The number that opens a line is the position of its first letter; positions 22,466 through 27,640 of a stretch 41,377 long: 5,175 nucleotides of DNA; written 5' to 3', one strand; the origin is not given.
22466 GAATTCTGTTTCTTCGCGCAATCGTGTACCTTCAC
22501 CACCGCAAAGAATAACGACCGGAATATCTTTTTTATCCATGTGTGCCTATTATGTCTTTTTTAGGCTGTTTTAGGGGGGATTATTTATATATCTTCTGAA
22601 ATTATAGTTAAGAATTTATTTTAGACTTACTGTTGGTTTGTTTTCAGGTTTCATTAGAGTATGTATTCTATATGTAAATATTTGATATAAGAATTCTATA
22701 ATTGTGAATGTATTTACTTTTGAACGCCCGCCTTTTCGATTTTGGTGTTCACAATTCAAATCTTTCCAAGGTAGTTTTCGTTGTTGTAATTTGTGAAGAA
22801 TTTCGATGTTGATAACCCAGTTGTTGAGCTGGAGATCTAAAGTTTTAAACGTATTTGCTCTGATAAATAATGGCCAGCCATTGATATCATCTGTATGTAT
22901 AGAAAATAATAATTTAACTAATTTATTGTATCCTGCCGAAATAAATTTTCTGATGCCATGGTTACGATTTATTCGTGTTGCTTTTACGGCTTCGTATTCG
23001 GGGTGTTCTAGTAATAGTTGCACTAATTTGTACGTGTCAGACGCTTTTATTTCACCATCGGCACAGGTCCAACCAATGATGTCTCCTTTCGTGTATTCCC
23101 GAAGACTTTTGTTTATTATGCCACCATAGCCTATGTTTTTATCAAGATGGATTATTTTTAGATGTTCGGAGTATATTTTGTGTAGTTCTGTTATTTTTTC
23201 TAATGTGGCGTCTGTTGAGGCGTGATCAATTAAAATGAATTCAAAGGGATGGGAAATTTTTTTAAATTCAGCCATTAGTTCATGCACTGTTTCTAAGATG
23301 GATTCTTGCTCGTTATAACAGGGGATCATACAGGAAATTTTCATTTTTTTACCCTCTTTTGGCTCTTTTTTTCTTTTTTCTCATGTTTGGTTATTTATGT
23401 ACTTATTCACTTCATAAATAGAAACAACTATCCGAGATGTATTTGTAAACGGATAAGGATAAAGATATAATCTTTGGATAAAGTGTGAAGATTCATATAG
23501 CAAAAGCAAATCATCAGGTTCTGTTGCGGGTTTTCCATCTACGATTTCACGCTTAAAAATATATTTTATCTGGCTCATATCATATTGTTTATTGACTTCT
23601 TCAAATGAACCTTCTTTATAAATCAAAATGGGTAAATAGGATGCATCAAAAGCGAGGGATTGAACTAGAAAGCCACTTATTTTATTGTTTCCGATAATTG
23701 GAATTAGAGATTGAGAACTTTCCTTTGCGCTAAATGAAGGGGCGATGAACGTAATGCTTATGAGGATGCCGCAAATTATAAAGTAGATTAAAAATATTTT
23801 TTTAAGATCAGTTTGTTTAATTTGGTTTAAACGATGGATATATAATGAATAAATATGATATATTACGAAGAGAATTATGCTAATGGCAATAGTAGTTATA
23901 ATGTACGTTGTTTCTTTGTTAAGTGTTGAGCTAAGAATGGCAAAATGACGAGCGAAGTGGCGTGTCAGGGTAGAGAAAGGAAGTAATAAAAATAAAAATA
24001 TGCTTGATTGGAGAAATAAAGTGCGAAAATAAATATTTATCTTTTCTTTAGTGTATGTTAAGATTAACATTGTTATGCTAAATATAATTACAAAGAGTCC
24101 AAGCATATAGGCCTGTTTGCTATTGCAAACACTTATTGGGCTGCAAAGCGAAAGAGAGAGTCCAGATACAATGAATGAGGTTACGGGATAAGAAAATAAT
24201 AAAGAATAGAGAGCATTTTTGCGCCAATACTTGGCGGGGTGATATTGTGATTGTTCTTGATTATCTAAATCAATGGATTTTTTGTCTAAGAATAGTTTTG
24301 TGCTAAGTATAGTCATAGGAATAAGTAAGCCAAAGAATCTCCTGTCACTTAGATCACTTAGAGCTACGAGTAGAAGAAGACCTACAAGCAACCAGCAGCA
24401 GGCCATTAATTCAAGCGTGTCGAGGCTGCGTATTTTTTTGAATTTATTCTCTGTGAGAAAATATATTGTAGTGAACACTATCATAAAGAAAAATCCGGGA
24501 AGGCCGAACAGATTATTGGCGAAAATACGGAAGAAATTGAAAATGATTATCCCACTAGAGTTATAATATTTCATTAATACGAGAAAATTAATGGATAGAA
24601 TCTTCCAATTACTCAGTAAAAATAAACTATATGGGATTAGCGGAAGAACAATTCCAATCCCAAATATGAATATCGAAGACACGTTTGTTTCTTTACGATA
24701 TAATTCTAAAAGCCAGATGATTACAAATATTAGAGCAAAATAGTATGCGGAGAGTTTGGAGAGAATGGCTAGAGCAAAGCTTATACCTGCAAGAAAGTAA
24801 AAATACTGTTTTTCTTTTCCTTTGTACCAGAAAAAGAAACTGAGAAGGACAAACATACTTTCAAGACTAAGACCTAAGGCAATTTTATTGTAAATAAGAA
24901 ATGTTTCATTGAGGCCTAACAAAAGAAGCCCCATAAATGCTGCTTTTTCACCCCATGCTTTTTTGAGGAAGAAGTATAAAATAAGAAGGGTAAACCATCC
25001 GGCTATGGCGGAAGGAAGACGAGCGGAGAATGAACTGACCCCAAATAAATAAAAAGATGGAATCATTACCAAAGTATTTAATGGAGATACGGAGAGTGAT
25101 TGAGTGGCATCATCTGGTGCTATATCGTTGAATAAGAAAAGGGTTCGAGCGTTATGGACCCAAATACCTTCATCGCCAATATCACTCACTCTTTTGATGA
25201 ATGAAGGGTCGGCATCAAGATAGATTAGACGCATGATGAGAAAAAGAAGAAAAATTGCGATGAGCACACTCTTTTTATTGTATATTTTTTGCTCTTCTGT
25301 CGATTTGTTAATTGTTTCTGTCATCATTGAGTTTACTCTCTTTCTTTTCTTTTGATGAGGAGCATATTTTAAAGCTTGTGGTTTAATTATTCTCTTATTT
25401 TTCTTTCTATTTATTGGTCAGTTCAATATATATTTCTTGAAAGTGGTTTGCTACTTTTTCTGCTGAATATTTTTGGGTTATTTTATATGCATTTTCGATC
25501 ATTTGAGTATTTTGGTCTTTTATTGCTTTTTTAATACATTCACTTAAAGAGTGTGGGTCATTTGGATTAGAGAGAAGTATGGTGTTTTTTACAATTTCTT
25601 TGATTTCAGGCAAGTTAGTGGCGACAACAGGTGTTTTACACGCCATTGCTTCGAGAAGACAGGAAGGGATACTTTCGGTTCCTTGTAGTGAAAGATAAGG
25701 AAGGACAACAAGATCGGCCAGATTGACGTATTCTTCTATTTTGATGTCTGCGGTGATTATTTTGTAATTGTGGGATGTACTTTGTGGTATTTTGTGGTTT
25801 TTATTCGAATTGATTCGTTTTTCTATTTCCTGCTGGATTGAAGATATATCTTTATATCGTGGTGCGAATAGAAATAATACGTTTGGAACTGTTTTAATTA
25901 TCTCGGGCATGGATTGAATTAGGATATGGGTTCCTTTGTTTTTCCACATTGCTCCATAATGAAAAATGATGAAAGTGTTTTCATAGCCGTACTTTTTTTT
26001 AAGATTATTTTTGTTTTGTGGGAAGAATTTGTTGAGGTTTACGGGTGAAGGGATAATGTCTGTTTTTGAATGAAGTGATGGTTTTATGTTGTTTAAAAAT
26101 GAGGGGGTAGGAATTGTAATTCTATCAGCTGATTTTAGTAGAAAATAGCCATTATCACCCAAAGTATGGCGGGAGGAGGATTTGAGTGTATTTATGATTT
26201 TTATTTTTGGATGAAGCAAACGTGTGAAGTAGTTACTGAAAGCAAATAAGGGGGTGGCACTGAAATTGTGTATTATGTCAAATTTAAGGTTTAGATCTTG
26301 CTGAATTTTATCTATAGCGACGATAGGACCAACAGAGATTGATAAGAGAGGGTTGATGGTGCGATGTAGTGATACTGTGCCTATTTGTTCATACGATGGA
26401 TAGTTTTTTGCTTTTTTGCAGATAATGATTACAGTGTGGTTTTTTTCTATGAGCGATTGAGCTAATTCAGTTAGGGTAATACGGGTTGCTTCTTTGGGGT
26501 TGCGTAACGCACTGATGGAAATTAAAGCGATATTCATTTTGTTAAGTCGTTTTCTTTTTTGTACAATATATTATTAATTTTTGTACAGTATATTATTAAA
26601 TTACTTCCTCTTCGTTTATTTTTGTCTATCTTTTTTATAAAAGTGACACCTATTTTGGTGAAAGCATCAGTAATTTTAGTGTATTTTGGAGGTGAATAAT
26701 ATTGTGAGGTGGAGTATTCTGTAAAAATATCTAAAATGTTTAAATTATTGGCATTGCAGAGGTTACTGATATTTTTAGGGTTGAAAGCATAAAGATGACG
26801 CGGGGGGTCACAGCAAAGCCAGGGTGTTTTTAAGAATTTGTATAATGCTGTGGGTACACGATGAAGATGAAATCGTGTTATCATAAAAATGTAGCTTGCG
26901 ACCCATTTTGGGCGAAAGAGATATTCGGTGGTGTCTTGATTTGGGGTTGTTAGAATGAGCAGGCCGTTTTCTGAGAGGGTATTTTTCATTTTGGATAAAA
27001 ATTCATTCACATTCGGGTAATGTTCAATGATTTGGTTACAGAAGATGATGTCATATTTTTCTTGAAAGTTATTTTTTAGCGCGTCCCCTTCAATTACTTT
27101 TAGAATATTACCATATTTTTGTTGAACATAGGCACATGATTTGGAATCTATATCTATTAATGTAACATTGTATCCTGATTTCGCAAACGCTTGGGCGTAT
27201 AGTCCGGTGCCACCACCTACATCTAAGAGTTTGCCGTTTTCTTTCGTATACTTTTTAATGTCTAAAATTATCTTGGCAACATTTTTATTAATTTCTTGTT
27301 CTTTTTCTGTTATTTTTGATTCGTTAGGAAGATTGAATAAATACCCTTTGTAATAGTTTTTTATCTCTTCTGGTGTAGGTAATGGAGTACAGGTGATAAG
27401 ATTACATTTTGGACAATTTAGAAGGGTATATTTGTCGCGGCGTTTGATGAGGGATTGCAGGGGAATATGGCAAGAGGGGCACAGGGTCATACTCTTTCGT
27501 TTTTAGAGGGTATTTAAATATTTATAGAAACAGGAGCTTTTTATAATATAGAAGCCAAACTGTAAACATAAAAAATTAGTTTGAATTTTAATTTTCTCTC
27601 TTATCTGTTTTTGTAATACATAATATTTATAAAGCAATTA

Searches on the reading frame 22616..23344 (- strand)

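Call 66: search_protein_families(library=pfam, proteins=[window:22616-23344:-], max_evalue=0.0001)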
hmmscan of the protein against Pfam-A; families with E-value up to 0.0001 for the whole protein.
window:22616-23344:- (242 aa): 2 families
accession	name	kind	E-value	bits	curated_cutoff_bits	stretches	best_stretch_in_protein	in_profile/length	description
PF00535.33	Glycos_transf_2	-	1.1e-18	68.2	23.3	1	4-133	1-124/168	Glycosyl transferase family 2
PF13641.12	Glyco_tranf_2_3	-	7.5e-07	29.8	27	1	3-122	3-121/230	Glycosyltransferase like family 2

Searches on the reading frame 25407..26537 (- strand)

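Call 66: search_protein_families(library=pfam, proteins=[window:25407-26537:-], max_evalue=0.0001)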
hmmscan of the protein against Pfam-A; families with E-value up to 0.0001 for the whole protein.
window:25407-26537:- (376 aa): 3 families
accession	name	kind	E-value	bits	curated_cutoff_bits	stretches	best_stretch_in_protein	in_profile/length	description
PF00534.26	Glycos_transf_1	-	2e-21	76.7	26.4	1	178-352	4-171/172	Glycosyl transferases group 1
PF13692.12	Glyco_trans_1_4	-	8.2e-20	72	27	1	190-341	3-142/142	Glycosyl transferases group 1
PF13439.12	Glyco_transf_4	-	4e-08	33.9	28.5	1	22-169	8-169/170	Glycosyltransferase Family 4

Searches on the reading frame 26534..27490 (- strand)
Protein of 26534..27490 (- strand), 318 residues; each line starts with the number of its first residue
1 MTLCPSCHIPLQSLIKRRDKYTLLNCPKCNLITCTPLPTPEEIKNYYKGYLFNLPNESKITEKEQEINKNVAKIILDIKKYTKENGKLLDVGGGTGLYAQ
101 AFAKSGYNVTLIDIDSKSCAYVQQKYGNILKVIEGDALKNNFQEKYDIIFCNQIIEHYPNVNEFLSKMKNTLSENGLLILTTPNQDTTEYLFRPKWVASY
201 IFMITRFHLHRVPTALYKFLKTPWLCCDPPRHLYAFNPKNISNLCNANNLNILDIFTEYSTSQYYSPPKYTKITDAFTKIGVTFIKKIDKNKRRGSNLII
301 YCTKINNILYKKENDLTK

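Call 66: search_protein_families(library=pfam, proteins=[window:26534-27490:-], max_evalue=0.0001)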
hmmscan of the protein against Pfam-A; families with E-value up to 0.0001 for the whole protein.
window:26534-27490:- (318 aa): 12 families
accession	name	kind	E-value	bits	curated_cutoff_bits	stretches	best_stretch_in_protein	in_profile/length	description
PF13489.12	Methyltransf_23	-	1.5e-21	77.2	27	1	69-253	7-162/164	Methyltransferase domain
PF08241.18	Methyltransf_11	-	4.3e-16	59.8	21.2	1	89-180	1-95/95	Methyltransferase domain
PF13649.12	Methyltransf_25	-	4.3e-13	50.2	27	1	89-176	2-97/97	Methyltransferase domain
PF08242.18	Methyltransf_12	-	2e-12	48.1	30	1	89-178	1-98/98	Methyltransferase domain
PF13847.12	Methyltransf_31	-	2.5e-12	47.2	27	1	83-184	2-113/145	Methyltransferase domain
PF00398.26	RrnaAD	-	4.3e-07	29.7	24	1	66-147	13-95/263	Ribosomal RNA adenine dimethylase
PF05175.20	MTS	-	6.3e-07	29.6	23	1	83-182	30-140/170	Methyltransferase small domain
PF02353.26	CMAS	-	5.3e-06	26.4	27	1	71-202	48-190/273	Mycolic acid cyclopropane synthetase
PF02527.21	GidB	-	9.2e-06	25.6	27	1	60-191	24-157/184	rRNA small subunit methyltransferase G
PF06325.19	PrmA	-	7.5e-05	22.8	22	0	78-180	155-258/296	Ribosomal protein L11 methyltransferase (PrmA)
PF05401.17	NodS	-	8.8e-05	22.9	24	0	72-172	31-133/201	Nodulation protein S (NodS)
PF03848.20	TehB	-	9.6e-05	22.3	20.4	1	84-174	30-126/193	Tellurite resistance protein TehB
